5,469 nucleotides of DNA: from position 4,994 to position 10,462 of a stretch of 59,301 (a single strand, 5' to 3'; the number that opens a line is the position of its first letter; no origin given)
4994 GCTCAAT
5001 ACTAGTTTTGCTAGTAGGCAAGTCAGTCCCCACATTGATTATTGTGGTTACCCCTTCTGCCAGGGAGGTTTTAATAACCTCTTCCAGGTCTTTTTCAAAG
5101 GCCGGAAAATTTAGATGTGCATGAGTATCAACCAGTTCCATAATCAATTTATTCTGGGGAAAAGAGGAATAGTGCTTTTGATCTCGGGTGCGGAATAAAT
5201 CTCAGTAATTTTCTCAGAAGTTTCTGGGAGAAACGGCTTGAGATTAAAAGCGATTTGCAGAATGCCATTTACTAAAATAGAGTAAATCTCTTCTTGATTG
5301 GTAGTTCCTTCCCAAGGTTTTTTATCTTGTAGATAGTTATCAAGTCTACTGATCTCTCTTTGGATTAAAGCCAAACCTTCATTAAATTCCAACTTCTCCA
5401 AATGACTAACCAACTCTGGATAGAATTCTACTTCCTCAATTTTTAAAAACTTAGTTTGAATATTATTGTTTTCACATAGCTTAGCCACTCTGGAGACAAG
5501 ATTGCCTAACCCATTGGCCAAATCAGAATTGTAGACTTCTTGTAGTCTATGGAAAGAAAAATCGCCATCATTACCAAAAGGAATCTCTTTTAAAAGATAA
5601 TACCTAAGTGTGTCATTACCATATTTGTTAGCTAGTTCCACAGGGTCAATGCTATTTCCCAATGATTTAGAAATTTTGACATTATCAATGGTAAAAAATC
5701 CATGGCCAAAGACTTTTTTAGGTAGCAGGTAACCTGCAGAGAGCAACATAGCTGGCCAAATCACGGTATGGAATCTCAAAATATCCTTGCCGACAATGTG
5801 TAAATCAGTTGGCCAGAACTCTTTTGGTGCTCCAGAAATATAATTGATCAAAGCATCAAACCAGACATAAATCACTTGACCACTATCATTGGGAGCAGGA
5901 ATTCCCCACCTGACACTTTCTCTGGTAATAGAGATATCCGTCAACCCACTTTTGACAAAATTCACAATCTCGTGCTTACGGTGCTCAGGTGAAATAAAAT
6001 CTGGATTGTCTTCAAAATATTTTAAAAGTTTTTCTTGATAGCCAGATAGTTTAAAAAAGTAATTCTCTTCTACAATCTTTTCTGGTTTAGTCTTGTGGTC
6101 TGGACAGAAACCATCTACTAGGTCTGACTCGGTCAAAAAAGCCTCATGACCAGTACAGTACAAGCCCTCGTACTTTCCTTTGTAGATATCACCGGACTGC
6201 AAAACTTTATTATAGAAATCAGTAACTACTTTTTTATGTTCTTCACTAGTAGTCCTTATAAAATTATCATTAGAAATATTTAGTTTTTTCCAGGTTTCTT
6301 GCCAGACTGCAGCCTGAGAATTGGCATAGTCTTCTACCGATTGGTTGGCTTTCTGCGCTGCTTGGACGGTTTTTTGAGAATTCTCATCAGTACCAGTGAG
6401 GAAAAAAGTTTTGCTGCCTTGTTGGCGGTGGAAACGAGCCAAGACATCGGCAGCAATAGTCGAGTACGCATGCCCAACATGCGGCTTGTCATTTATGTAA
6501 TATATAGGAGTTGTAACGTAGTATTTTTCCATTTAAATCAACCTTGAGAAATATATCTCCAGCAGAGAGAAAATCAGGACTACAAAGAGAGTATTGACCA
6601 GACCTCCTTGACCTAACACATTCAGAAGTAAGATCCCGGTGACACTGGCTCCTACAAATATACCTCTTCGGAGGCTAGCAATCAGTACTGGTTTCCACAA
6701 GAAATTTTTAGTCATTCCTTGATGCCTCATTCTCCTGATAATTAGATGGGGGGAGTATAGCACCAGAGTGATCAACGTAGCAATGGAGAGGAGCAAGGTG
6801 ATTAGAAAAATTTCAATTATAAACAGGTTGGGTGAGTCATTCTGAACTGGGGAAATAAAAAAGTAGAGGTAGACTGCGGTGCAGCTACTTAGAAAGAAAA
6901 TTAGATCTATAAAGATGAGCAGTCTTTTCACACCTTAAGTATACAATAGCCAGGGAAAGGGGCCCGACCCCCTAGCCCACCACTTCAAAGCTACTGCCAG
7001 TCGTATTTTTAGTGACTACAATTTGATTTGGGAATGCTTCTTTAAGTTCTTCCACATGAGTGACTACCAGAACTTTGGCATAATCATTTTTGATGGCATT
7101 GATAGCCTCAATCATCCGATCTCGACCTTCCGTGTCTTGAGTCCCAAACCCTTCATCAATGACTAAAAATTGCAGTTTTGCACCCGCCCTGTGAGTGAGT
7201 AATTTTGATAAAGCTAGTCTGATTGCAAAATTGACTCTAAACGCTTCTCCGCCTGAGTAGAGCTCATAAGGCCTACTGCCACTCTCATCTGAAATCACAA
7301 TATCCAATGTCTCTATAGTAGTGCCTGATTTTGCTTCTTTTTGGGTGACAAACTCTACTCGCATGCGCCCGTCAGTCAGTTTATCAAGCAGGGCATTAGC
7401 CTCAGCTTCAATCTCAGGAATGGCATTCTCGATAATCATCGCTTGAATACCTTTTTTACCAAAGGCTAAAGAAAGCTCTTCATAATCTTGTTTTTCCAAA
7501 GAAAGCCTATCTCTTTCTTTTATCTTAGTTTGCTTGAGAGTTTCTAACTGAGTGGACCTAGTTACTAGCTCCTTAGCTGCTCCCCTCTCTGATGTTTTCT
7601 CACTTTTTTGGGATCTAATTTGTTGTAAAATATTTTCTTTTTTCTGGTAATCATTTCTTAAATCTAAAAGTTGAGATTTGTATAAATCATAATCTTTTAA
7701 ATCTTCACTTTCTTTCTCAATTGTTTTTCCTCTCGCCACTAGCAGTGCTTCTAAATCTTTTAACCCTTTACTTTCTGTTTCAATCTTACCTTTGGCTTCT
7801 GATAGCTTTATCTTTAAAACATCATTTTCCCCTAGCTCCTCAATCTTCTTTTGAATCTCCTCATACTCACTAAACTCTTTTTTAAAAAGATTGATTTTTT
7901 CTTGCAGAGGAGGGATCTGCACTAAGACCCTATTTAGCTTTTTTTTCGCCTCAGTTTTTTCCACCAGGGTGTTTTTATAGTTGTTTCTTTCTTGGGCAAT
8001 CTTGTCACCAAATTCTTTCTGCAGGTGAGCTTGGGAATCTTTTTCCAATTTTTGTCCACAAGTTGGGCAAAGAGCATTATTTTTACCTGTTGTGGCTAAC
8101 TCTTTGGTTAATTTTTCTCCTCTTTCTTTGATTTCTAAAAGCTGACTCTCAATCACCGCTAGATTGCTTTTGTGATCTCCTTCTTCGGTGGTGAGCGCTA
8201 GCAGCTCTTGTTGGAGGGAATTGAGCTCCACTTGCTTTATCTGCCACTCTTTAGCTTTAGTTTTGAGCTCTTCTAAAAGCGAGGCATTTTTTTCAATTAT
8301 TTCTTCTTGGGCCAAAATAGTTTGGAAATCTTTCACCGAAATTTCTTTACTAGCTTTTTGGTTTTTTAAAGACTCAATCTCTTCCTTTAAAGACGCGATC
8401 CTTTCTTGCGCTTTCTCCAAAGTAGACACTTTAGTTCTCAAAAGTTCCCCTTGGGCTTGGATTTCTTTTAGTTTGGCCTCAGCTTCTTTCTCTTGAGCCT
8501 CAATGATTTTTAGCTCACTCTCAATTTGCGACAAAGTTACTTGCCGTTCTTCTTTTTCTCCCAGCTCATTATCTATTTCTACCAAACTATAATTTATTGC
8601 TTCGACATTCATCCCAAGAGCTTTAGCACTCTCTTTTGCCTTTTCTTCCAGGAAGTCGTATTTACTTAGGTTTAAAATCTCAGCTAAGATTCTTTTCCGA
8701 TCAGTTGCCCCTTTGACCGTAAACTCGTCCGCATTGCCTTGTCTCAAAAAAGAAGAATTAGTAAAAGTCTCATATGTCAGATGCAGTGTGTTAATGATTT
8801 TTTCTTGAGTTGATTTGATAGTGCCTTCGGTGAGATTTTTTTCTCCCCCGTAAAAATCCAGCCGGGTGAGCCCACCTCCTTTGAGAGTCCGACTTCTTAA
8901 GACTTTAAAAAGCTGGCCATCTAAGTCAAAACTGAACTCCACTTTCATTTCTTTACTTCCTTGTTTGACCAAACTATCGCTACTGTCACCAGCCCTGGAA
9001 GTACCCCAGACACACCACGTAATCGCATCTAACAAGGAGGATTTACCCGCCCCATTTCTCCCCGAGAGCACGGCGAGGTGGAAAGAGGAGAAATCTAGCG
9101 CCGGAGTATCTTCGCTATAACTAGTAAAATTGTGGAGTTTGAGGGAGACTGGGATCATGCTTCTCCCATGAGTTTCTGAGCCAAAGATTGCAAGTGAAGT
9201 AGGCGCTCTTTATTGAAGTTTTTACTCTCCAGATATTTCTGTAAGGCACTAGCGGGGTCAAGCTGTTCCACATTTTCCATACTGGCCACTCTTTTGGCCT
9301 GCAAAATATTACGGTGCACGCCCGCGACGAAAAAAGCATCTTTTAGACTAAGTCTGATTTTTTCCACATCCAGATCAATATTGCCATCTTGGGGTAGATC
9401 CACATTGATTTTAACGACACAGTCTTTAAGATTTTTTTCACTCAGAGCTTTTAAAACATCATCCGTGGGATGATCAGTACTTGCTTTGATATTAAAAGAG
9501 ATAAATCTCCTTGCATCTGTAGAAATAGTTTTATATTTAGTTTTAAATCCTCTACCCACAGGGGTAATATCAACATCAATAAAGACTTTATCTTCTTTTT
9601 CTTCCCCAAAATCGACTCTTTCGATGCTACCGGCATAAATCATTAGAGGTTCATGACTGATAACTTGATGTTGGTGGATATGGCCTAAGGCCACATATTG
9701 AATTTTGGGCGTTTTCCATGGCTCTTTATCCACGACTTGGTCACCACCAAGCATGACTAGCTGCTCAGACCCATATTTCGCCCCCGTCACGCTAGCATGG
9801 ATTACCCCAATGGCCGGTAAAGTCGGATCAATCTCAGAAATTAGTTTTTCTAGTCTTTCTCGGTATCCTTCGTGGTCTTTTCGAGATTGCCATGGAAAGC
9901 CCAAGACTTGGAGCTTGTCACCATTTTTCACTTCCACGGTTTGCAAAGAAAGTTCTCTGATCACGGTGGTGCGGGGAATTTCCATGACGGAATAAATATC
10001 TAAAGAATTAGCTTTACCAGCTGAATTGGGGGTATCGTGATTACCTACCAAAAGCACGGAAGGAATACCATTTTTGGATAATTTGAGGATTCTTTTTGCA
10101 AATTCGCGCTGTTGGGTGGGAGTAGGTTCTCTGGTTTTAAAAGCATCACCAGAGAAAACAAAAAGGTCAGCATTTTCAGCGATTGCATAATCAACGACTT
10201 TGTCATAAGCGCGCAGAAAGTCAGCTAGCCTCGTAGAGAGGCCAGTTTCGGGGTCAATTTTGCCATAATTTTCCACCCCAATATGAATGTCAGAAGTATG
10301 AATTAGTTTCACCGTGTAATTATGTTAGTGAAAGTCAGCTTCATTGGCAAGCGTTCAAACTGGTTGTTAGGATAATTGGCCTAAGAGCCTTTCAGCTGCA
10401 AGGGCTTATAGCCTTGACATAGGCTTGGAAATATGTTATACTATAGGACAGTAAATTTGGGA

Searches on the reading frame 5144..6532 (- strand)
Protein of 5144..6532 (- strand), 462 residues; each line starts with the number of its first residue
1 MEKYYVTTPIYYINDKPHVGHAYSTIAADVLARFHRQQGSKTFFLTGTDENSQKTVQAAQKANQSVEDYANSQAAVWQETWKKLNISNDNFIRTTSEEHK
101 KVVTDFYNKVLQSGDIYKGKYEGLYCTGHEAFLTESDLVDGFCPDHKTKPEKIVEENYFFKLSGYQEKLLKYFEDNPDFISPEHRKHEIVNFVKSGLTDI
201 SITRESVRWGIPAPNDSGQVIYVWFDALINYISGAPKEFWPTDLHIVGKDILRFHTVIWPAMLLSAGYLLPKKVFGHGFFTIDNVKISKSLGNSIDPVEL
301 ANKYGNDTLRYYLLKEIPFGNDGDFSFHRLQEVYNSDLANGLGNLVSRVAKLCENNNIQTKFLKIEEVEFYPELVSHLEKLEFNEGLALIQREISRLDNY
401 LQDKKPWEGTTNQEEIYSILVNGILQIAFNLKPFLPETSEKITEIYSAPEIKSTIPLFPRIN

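Call 7: search_protein_families(library=pfam, proteins=[window:5144-6532:-], max_evalue=0.001)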
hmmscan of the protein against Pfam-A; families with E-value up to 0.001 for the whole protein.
window:5144-6532:- (462 aa): 3 families
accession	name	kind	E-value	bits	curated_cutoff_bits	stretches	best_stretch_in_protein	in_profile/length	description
PF09334.17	tRNA-synt_1g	-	6.6e-104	348.2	20.1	2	148-349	174-390/391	tRNA synthetases class I (M)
PF00133.28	tRNA-synt_1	-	1.2e-24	87.3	22.7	2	2-214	23-244/414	tRNA synthetases class I (I, L, M and V)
PF01406.26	tRNA-synt_1e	-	1.1e-15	58.2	27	2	13-122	19-127/301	tRNA synthetases class I (C) catalytic domain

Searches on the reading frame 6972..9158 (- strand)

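Call 7: search_protein_families(library=pfam, proteins=[window:6972-9158:-], max_evalue=0.001)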
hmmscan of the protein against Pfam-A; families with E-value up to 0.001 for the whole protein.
window:6972-9158:- (728 aa): 5 families
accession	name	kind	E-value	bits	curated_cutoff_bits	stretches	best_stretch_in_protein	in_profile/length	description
PF13476.12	AAA_23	-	6.3e-18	66.6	27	1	5-262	1-194/201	AAA domain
PF13558.12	SbcC_Walker_B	-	3.5e-08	34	27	1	595-687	4-89/90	SbcC/RAD50-like, Walker B motif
PF13555.12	AAA_29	-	1.2e-05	25.3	27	1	6-52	4-48/61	P-loop containing region of AAA domain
PF13514.12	AAA_27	-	4.1e-05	23.7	22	1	5-92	5-90/206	AAA domain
PF13304.12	AAA_21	-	0.00078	20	27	1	28-71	1-56/304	AAA domain, putative AbiEii toxin, Type IV TA system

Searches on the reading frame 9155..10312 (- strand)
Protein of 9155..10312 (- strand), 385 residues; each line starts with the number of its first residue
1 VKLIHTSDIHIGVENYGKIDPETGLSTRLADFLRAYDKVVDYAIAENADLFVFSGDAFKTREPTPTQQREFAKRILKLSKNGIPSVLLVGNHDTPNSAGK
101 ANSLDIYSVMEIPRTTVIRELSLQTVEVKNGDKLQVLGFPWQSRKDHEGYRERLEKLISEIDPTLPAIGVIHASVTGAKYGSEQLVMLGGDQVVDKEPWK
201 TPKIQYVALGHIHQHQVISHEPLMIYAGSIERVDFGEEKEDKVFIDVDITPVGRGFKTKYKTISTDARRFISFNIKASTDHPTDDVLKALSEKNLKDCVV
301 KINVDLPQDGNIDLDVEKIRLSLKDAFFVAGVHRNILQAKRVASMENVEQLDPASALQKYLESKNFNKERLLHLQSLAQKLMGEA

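Call 7: search_protein_families(library=pfam, proteins=[window:9155-10312:-], max_evalue=0.001)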
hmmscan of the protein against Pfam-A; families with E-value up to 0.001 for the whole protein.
window:9155-10312:- (385 aa): 2 families
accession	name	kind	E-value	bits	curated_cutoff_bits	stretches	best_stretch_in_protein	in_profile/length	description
PF00149.33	Metallophos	-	1.8e-14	55.1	21.5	1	1-214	1-190/191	Calcineurin-like phosphoesterase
PF12850.12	Metallophos_2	-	4.4e-06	27.2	27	1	1-239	1-144/154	Calcineurin-like phosphoesterase superfamily domain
